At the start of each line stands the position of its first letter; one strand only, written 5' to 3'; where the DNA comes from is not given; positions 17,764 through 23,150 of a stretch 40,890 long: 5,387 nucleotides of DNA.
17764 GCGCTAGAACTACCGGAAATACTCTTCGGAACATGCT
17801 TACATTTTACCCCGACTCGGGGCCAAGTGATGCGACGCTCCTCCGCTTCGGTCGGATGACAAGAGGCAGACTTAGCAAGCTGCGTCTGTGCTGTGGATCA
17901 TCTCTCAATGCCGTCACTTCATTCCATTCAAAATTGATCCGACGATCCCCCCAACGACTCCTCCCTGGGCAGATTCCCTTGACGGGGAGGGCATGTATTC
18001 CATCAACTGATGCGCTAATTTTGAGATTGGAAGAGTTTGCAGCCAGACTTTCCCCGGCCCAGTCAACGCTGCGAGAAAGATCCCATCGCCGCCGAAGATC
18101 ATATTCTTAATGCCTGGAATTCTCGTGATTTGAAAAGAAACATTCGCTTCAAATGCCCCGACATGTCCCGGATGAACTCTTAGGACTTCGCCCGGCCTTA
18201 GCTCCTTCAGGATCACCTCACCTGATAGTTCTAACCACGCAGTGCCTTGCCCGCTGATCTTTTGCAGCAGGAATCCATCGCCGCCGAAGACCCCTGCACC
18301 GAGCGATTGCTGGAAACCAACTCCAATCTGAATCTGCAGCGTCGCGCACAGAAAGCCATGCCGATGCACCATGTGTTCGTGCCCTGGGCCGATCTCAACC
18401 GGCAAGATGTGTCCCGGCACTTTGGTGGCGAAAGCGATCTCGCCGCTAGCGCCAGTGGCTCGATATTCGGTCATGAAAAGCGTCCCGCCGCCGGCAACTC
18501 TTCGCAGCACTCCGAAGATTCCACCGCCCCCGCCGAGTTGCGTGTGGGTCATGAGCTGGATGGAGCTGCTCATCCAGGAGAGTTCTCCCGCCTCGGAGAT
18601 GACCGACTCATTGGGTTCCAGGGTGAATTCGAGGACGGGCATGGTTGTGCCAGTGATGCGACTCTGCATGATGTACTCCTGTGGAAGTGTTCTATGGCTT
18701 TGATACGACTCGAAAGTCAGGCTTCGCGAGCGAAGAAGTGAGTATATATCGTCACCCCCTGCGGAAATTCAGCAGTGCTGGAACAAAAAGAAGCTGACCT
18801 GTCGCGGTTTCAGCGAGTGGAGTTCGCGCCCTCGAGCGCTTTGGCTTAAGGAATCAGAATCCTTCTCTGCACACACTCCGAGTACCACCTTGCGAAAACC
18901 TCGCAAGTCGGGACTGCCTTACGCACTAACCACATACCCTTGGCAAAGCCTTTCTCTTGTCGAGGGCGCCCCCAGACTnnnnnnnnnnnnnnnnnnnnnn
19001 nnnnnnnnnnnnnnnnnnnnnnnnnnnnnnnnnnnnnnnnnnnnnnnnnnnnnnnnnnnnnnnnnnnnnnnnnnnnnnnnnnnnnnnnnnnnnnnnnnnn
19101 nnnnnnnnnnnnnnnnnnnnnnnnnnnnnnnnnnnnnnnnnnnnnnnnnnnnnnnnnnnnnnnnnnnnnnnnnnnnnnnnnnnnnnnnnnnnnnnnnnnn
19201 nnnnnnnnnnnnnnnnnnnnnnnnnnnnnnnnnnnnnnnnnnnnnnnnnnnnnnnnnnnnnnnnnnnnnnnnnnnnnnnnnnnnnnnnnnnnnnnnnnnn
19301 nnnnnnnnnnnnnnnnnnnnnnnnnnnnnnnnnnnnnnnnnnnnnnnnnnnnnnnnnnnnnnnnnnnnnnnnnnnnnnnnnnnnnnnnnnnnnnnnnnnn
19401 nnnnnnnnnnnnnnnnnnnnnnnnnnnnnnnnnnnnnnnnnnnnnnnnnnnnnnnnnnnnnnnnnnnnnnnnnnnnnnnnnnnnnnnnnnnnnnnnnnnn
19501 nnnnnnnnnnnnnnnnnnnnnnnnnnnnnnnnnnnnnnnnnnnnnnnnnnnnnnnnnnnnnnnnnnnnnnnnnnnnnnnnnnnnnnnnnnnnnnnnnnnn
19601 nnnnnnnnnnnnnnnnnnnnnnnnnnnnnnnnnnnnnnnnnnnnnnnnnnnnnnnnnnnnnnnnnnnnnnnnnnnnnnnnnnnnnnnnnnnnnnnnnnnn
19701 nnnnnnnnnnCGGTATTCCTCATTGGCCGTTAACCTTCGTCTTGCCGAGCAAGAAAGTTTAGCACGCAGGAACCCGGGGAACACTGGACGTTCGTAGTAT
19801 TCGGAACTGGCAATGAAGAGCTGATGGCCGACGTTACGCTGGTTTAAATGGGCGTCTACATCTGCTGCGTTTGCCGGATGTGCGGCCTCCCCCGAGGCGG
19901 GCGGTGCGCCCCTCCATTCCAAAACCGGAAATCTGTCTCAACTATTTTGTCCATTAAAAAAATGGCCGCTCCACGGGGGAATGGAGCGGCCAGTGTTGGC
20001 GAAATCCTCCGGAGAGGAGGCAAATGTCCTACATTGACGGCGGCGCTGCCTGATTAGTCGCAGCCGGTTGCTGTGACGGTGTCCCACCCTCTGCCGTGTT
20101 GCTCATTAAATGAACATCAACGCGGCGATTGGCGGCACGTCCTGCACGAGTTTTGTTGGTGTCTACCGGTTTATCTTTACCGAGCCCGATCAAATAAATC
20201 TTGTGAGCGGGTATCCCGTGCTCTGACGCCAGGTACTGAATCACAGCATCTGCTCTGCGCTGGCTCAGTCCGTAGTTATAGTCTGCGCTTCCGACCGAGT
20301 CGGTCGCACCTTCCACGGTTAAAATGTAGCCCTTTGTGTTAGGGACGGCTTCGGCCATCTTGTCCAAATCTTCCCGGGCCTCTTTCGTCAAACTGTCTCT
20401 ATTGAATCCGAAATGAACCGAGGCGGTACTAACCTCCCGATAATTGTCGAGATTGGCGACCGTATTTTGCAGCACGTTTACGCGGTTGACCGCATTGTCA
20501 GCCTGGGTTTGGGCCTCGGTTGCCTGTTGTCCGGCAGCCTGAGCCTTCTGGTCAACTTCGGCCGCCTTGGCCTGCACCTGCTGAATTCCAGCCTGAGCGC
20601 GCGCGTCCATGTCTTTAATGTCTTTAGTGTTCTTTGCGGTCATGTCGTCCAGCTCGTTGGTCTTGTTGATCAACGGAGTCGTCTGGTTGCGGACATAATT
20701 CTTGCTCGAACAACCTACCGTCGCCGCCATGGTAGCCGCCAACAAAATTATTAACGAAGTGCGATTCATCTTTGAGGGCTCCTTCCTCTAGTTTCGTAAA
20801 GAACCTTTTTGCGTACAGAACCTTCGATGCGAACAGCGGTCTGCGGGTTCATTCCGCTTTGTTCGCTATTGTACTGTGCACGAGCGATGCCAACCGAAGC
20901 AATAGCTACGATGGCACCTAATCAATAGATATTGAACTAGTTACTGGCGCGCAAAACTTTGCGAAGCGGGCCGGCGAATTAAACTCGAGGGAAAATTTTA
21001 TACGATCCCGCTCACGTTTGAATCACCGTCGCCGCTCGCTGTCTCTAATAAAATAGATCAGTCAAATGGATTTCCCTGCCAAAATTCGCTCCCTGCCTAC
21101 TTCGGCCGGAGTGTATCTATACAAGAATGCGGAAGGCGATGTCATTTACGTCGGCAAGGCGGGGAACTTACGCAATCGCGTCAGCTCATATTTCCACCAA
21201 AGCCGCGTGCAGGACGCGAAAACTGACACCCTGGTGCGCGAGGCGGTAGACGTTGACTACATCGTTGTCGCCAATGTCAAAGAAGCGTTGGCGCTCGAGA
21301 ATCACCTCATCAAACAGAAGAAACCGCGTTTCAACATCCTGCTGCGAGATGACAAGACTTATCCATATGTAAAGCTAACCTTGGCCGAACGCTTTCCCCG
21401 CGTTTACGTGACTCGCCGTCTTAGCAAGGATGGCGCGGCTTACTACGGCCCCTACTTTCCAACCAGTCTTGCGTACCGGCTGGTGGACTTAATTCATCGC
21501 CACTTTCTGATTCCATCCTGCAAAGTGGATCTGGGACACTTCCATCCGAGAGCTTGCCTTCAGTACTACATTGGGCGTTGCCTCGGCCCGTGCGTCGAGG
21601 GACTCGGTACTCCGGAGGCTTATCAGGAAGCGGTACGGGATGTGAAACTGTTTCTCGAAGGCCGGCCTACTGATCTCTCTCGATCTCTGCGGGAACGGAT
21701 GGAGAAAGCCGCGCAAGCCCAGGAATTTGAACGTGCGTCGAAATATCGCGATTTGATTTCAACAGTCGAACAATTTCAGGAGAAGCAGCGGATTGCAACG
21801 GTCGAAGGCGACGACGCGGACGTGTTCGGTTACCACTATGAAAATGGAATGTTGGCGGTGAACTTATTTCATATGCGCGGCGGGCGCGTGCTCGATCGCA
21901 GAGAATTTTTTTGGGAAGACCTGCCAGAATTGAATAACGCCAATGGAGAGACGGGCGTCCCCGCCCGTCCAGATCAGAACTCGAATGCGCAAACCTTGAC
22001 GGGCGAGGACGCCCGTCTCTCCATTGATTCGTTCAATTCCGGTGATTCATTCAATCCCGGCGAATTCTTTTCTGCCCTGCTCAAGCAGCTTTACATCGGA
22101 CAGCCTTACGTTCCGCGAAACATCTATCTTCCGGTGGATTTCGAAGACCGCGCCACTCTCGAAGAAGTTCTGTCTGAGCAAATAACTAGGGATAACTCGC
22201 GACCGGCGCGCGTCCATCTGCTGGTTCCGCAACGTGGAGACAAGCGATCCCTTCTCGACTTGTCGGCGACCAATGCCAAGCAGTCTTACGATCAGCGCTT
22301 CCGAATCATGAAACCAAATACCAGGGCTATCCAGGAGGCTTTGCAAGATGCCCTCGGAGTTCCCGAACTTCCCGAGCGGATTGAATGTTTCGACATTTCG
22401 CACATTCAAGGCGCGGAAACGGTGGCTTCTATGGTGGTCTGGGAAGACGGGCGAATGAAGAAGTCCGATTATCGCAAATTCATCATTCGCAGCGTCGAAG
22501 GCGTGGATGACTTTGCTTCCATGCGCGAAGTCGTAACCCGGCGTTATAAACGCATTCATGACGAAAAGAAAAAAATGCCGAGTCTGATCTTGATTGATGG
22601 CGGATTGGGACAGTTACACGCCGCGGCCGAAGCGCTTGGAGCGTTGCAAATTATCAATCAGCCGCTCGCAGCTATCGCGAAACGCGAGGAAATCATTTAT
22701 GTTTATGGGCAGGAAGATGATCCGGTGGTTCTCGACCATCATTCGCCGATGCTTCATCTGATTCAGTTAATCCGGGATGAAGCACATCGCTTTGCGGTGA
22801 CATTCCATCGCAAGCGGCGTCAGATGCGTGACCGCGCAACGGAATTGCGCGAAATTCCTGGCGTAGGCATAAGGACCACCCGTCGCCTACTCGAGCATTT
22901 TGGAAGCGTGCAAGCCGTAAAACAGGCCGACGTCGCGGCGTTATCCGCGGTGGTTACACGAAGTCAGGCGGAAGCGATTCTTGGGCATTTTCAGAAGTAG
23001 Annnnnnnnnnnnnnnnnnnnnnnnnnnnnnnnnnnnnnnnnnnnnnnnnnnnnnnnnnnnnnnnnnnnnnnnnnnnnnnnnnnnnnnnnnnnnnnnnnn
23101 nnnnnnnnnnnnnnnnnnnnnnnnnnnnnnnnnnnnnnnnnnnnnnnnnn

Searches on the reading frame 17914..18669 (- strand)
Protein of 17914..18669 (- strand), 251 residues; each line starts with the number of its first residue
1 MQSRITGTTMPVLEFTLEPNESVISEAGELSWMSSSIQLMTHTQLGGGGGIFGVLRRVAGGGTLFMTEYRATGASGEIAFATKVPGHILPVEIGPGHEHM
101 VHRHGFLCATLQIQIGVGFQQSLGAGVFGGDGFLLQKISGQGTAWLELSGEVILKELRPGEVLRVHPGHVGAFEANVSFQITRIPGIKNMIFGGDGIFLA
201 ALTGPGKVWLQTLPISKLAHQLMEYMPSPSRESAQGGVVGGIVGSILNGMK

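Call 50: search_protein_families(library=pfam, proteins=[window:17914-18669:-], max_evalue=0.00001)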
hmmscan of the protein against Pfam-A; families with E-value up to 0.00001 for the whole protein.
window:17914-18669:- (251 aa): 1 family
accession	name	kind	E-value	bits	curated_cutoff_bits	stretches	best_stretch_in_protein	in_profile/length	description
PF01987.23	AIM24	-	5.3e-65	219.4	25.7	1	4-213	2-205/205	Mitochondrial biogenesis AIM24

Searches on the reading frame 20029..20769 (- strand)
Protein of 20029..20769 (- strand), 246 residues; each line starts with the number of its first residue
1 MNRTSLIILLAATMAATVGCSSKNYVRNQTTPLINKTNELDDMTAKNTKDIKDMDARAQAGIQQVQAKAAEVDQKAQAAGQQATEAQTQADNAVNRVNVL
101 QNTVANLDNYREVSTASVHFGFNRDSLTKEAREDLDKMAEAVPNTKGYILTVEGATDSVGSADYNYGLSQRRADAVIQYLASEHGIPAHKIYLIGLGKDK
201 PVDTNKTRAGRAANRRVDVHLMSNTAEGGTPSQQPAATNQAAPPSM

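Call 50: search_protein_families(library=pfam, proteins=[window:20029-20769:-], max_evalue=0.00001)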
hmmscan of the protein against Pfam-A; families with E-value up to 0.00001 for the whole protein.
window:20029-20769:- (246 aa): 1 family
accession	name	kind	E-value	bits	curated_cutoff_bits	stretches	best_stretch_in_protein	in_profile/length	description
PF00691.25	OmpA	-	7.6e-22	77.9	27.2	1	120-215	2-98/98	OmpA family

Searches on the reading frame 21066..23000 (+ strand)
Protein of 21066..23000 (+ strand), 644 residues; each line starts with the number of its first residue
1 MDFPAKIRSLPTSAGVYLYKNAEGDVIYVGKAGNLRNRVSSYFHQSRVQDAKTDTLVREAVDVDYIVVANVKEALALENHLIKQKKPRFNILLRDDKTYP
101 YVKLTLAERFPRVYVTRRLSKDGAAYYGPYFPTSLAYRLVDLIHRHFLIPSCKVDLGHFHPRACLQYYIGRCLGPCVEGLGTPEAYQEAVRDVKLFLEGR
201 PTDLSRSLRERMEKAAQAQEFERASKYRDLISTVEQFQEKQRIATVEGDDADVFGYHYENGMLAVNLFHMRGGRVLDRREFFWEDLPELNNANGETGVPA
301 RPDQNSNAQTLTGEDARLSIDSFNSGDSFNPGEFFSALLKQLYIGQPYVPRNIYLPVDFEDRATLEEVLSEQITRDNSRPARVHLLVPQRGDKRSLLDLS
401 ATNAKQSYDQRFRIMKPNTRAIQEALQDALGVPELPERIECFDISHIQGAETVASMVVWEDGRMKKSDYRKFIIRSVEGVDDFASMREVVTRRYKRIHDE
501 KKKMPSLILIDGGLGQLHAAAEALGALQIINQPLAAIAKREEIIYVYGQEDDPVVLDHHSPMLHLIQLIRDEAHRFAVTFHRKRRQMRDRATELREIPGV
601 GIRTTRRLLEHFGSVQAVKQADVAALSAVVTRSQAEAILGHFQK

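Call 50: search_protein_families(library=pfam, proteins=[window:21066-23000:+], max_evalue=0.00001)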
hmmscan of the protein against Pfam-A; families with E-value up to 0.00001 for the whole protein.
window:21066-23000:+ (644 aa): 5 families
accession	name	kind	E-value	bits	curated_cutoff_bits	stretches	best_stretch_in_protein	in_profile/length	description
PF08459.17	UvrC_RNaseH_dom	-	3.3e-56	190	22.3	1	427-578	1-159/159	UvrC RNAse H endonuclease domain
PF22920.2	UvrC_RNaseH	-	1.4e-29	102.8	24.3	2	328-410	39-115/116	UvrC Ribonuclease H-like domain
PF01541.30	GIY-YIG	-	2.8e-09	37.6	22.6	1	14-88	2-76/78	GIY-YIG catalytic domain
PF14520.12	HHH_5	-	2.8e-08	34.5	27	1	593-639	3-52/57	Helix-hairpin-helix domain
PF02151.25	UVR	-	2.9e-08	33.6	21.5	1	206-235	5-34/36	UvrB/uvrC motif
